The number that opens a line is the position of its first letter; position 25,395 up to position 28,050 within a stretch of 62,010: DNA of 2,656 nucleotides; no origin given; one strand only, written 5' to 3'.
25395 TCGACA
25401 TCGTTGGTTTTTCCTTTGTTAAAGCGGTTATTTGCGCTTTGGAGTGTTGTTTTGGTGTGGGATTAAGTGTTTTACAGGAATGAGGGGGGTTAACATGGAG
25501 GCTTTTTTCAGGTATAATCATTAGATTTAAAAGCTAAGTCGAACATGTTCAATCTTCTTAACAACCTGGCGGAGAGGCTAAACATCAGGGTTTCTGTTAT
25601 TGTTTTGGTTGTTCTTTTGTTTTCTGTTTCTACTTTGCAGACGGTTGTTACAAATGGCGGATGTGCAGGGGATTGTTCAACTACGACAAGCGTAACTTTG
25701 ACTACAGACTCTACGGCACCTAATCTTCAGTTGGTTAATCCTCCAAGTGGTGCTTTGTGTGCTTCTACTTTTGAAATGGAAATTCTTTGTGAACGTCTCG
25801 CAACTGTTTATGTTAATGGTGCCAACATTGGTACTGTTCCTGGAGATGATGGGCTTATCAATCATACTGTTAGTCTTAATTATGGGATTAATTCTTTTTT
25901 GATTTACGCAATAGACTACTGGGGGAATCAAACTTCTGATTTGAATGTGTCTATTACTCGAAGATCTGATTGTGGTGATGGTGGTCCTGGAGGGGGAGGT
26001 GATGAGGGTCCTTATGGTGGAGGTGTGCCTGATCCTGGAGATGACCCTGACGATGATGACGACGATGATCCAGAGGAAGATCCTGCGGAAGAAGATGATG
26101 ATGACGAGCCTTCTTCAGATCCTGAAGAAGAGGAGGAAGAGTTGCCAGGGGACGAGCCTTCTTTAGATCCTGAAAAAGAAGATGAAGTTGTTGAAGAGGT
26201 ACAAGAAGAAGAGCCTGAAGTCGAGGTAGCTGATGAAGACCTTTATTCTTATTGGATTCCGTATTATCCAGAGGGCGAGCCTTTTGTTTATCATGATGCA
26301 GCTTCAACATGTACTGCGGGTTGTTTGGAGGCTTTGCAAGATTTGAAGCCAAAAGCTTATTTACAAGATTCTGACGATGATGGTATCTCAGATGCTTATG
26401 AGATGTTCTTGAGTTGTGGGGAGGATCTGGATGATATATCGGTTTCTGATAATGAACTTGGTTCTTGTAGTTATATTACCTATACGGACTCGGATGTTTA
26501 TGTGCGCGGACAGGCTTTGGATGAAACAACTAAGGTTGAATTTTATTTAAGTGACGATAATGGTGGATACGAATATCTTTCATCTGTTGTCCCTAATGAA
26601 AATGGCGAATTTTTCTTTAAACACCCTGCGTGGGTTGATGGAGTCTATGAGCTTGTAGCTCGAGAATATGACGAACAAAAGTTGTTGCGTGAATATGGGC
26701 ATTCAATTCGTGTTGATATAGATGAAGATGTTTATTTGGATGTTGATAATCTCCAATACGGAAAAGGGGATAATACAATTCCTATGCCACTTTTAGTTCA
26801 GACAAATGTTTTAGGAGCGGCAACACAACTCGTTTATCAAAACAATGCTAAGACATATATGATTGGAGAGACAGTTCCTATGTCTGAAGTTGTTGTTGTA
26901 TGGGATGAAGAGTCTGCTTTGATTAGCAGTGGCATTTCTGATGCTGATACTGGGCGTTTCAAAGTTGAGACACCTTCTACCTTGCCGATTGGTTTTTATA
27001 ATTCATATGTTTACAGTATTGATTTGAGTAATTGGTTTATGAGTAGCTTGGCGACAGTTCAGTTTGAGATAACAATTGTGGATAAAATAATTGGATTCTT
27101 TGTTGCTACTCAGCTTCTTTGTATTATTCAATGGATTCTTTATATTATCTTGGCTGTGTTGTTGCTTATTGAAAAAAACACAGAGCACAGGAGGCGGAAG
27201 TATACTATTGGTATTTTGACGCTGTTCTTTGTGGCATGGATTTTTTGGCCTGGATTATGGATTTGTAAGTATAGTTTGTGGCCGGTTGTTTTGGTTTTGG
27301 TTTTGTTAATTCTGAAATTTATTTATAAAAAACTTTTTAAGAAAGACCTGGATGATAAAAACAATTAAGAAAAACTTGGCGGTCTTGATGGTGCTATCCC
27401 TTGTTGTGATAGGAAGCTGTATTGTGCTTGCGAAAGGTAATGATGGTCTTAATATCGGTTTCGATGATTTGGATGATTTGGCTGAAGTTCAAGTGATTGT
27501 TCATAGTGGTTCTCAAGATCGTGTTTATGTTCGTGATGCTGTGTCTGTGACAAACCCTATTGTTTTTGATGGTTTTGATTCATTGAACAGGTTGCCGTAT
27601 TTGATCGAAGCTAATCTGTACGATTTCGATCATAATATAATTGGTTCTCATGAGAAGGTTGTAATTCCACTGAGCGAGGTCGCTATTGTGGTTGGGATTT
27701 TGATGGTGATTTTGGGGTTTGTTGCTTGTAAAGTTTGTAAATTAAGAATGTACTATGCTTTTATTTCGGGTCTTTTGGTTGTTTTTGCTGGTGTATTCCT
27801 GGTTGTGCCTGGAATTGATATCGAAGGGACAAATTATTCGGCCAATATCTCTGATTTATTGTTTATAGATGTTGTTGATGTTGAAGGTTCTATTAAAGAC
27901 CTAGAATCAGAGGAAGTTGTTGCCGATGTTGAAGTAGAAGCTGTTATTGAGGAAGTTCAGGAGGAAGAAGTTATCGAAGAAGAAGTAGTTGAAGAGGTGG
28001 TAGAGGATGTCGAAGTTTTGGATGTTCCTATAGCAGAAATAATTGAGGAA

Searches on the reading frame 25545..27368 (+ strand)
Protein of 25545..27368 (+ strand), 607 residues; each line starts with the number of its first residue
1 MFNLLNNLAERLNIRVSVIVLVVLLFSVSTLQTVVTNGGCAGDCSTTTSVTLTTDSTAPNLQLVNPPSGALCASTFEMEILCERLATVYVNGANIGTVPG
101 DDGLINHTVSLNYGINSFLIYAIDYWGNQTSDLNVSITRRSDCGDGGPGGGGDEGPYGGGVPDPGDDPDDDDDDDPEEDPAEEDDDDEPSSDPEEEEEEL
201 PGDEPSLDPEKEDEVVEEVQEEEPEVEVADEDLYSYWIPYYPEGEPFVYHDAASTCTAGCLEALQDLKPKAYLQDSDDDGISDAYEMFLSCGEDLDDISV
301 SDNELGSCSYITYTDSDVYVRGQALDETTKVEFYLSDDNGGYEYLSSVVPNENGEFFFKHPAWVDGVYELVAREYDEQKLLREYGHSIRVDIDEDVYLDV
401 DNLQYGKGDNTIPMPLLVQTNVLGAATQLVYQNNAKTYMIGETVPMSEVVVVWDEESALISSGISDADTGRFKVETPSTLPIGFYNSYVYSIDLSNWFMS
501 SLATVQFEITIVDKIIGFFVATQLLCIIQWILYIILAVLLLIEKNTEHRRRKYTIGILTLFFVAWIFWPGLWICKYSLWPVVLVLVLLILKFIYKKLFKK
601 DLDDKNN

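Call 5: search_protein_families(library=pfam, proteins=[window:25545-27368:+], max_evalue=0.01)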
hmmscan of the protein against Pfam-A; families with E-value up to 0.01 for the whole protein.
window:25545-27368:+ (607 aa): 1 family
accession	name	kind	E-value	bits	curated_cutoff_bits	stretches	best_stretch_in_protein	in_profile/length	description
PF12733.13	Cadherin-like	-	0.0011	19.9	24.2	0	46-140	14-89/89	Cadherin-like beta sandwich domain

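Call 26: search_protein_families(library=ncbifam, proteins=[window:25545-27368:+], max_evalue=0.001)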
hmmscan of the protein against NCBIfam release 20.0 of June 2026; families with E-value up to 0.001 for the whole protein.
window:25545-27368:+ (607 aa): 0 families

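Call 54: find_encoding_contigs(protein=window:25545-27368:+, flank=10000, max_places=6)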
Protein window:25545-27368:+ (607 aa): 1 contig read that carries it; 1 place shown.
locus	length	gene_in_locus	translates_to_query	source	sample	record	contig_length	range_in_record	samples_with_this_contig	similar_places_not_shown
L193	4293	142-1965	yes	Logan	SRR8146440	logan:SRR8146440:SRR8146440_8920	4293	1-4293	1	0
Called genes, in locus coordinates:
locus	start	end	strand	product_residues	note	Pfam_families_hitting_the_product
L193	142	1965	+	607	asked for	-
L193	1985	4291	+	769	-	?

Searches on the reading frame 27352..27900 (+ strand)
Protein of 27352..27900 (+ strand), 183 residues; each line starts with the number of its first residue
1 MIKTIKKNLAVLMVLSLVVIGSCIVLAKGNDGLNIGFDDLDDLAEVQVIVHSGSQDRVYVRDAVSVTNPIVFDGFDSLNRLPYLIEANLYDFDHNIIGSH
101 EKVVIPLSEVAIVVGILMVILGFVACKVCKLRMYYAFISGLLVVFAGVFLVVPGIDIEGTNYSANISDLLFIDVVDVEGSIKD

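Call 33: search_protein_families(library=pfam, proteins=[window:27352-27900:+], max_evalue=10)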
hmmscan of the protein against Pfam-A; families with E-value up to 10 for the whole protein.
window:27352-27900:+ (183 aa): 2 families
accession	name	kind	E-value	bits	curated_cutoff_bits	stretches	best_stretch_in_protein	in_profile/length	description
PF04103.21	CD20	-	0.012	16.1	27.9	1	111-152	6-50/156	CD20-like family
PF00335.26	Tetraspanin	-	0.92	9.6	32.1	1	109-149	48-90/225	Tetraspanin family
